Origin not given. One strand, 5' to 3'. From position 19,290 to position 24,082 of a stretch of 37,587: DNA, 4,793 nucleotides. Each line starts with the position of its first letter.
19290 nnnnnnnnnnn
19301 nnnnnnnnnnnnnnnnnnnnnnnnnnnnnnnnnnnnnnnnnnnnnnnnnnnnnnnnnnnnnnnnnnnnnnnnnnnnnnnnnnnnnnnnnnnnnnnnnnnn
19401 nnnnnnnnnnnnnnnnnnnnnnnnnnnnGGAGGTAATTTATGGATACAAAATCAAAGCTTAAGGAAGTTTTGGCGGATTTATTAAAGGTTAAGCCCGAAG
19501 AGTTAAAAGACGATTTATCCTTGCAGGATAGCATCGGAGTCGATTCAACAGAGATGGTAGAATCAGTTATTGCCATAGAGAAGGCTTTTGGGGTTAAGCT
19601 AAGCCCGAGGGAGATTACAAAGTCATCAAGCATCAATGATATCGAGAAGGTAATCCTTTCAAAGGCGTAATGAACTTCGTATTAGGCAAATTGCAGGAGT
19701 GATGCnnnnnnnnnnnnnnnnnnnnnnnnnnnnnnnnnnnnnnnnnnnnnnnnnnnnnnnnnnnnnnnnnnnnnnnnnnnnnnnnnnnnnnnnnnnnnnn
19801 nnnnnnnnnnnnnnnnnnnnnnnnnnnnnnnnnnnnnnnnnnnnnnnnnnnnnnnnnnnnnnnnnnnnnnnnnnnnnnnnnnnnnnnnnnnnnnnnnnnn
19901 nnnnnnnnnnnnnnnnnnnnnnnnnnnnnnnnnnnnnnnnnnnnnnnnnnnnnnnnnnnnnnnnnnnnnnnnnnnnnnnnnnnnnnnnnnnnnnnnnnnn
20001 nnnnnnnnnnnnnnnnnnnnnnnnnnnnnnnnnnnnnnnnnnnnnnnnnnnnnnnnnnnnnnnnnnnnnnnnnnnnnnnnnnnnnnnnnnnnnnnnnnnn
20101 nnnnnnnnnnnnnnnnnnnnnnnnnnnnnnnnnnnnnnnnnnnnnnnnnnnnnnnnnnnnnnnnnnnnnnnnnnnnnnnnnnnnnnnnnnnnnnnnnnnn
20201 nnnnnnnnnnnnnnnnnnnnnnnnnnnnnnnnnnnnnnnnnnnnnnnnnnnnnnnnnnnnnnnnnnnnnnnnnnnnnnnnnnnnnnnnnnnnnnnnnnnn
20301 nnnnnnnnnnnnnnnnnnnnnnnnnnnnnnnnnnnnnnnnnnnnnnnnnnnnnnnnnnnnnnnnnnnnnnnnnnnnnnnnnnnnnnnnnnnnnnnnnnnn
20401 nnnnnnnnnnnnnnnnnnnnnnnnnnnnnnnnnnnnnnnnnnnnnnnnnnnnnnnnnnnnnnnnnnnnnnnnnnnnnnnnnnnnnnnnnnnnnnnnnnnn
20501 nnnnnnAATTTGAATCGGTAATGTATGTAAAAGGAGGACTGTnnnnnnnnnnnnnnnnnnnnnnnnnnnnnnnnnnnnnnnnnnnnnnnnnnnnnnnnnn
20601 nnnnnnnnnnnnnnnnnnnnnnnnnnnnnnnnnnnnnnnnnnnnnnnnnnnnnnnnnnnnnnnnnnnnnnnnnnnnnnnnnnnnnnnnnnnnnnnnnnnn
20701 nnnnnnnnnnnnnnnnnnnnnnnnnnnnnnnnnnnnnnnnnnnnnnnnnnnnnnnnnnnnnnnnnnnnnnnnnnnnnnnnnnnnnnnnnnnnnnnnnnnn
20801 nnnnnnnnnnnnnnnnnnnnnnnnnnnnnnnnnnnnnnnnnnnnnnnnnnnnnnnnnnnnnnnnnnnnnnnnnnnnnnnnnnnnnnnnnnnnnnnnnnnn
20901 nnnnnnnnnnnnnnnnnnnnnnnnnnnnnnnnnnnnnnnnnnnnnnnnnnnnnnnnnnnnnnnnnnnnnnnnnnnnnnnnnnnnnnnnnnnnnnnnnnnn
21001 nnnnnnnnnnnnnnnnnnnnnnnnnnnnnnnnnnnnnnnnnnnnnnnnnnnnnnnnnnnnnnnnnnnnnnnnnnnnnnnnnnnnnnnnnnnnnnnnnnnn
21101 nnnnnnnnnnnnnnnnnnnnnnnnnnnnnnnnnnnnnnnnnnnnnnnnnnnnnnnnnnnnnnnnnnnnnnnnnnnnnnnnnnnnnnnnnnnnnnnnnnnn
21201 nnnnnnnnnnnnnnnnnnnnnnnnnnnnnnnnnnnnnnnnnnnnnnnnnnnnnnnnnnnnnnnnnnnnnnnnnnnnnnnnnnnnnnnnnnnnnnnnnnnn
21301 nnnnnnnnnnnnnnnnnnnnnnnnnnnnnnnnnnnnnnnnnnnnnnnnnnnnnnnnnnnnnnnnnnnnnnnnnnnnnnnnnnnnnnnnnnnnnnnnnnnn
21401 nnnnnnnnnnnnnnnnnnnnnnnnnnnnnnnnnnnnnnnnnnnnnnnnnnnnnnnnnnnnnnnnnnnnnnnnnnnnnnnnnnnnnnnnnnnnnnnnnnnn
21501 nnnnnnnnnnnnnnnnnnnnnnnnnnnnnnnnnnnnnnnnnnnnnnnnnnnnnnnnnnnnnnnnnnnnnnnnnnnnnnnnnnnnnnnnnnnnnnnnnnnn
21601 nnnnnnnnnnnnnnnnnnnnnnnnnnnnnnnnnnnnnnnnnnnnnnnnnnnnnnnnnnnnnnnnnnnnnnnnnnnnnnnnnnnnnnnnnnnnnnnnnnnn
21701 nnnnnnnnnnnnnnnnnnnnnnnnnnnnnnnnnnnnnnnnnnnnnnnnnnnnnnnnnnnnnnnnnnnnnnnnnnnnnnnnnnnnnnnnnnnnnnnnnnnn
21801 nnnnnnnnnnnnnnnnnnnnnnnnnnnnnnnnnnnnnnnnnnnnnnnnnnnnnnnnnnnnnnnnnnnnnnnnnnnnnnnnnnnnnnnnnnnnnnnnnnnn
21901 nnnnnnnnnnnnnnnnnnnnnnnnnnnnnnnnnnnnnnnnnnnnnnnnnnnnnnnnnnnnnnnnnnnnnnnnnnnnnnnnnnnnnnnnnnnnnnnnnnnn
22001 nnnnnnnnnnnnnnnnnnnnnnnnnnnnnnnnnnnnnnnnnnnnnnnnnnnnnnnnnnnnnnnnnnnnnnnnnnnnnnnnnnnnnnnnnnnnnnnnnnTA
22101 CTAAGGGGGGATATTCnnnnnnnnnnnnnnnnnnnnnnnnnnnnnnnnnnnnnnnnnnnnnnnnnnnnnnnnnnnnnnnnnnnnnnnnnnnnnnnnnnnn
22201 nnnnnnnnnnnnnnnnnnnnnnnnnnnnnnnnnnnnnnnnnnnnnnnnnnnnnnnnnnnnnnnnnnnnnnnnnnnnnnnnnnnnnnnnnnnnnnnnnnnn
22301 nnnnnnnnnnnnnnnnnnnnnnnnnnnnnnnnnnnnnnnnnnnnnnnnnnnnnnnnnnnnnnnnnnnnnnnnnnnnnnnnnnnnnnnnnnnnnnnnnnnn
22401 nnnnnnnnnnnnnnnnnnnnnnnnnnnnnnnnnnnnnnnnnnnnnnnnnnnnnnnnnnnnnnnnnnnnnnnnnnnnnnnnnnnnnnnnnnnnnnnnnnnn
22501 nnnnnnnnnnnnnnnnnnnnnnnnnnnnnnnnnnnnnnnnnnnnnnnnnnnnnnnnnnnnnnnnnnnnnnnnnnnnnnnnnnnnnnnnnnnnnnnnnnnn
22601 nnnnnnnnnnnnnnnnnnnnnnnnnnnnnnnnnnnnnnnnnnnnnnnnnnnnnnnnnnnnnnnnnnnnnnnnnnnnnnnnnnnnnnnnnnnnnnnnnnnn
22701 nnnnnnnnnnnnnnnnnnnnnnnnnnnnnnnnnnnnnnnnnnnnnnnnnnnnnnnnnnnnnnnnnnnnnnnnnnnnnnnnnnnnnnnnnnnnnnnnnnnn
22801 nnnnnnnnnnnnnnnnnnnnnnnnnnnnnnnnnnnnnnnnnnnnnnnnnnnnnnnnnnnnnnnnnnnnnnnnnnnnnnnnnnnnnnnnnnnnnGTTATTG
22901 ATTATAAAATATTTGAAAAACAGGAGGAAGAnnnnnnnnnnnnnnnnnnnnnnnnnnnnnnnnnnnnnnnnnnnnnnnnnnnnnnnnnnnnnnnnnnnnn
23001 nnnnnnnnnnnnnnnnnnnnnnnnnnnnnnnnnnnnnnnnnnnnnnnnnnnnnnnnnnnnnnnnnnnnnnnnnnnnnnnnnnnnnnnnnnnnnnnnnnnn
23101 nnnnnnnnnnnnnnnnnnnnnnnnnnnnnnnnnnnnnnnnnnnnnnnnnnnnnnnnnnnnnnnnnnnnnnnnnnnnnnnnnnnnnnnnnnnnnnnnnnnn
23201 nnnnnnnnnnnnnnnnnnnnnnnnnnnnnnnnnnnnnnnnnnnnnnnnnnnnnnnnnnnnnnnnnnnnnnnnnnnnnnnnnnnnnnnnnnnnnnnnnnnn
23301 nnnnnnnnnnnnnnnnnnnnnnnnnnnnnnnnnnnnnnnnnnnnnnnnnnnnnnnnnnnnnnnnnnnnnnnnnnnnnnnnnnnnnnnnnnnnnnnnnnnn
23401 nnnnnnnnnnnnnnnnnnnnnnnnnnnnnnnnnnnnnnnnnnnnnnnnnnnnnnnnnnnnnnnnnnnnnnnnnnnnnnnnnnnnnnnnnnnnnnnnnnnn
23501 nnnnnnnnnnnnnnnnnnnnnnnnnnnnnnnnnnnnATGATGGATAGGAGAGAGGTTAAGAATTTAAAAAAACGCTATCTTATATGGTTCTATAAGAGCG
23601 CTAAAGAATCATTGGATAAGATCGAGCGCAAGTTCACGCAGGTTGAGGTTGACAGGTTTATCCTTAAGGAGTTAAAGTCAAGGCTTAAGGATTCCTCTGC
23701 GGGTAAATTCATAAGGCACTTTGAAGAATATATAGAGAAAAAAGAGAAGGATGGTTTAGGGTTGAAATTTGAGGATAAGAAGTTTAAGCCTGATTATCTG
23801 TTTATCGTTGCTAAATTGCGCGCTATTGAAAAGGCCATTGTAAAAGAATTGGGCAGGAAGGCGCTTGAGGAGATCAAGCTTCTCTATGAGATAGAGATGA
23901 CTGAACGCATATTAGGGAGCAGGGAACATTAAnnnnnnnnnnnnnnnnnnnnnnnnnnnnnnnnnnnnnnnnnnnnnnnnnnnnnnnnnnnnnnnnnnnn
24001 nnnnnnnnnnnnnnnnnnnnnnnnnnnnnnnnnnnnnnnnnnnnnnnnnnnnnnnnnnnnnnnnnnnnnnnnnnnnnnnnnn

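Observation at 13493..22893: Non-canonical type II polyketide synthase cluster in a low-GC diderm genome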

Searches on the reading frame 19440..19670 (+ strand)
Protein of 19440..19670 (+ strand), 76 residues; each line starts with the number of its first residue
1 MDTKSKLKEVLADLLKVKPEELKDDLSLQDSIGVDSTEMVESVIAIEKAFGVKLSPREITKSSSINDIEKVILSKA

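Call 3: search_protein_families(library=pfam, proteins=[window:19440-19670:+], max_evalue=0.01)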
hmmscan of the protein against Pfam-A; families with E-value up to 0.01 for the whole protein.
window:19440-19670:+ (76 aa): 2 families
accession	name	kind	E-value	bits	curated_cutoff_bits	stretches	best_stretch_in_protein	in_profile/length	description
PF00550.31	PP-binding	-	1.1e-12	48.4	20.8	1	6-70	2-65/67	Phosphopantetheine attachment site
PF23297.2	ACP_SdgA_C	-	0.0012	19.3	27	1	4-74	12-81/95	Highly reducing polyketide synthase sdgA, C-terminal ACP domain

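Call 4: search_protein_families(library=ncbifam, proteins=[window:19440-19670:+], max_evalue=0.01)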
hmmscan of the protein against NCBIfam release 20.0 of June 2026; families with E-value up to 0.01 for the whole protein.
window:19440-19670:+ (76 aa): 15 families
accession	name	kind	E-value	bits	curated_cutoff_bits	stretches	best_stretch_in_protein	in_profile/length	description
NF002148.0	PRK00982.1-2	subfamily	1.3e-11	44.1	71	1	2-75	4-77/79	acyl carrier protein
NF002151.0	PRK00982.1-5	equivalog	5.7e-09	36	92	1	2-68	3-69/78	acyl carrier protein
NF002149.0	PRK00982.1-3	equivalog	7.5e-09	35.4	106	1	4-65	5-66/78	acyl carrier protein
NF004533.0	PRK05883.1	equivalog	1.5e-08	34.3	72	1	5-75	26-96/100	acyl carrier protein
NF002150.0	PRK00982.1-4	subfamily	3.3e-08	33.7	66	1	5-72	8-75/80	acyl carrier protein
NF058660.1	cispen_ACP_AmcB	equivalog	6.8e-08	32.6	80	1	3-72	2-75/80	cispentacin biosynthesis acyl carrier protein AmcB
TIGR00517.1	acyl_carrier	equivalog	1.2e-07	31.5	70.45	1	3-72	4-73/77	acyl carrier protein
NF002147.0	PRK00982.1-1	equivalog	7.9e-07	28.8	84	1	6-72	11-77/83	acyl carrier protein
NF003757.0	PRK05350.1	equivalog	2.3e-06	27.7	65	1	6-72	10-76/83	acyl carrier protein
NF009104.0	PRK12449.1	equivalog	2.6e-06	27.3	70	1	15-69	18-72/80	acyl carrier protein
NF006031.0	PRK08172.1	equivalog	3.9e-06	27.4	76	1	1-72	3-74/82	acyl carrier protein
NF005079.0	PRK06508.1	equivalog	3.2e-05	24.2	83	1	3-60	4-61/93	acyl carrier protein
TIGR04069.1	ocin_ACP_rel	hypoth_equivalog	6.5e-05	23.3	70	1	3-72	2-77/77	peptide maturation system acyl carrier-related protein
NF040636.1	AcpM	exception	0.00041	20.3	146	1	6-68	9-71/93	meromycolate extension acyl carrier protein AcpM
NF005480.0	PRK07081.1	equivalog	0.00063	19.6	72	1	4-72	2-73/83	acyl carrier protein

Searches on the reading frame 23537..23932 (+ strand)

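Call 22: search_protein_families(library=pfam, proteins=[window:23537-23932:+], max_evalue=0.001)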
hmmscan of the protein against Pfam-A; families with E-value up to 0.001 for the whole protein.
window:23537-23932:+ (131 aa): 0 families

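Call 50: search_protein_families(library=pfam, proteins=[window:23537-23932:+], max_evalue=1)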
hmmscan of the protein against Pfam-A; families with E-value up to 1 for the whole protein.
window:23537-23932:+ (131 aa): 1 family
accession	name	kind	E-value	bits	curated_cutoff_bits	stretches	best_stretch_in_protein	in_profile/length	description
PF12686.12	DUF3800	-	0.88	10.7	21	0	5-82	34-97/149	Protein of unknown function (DUF3800)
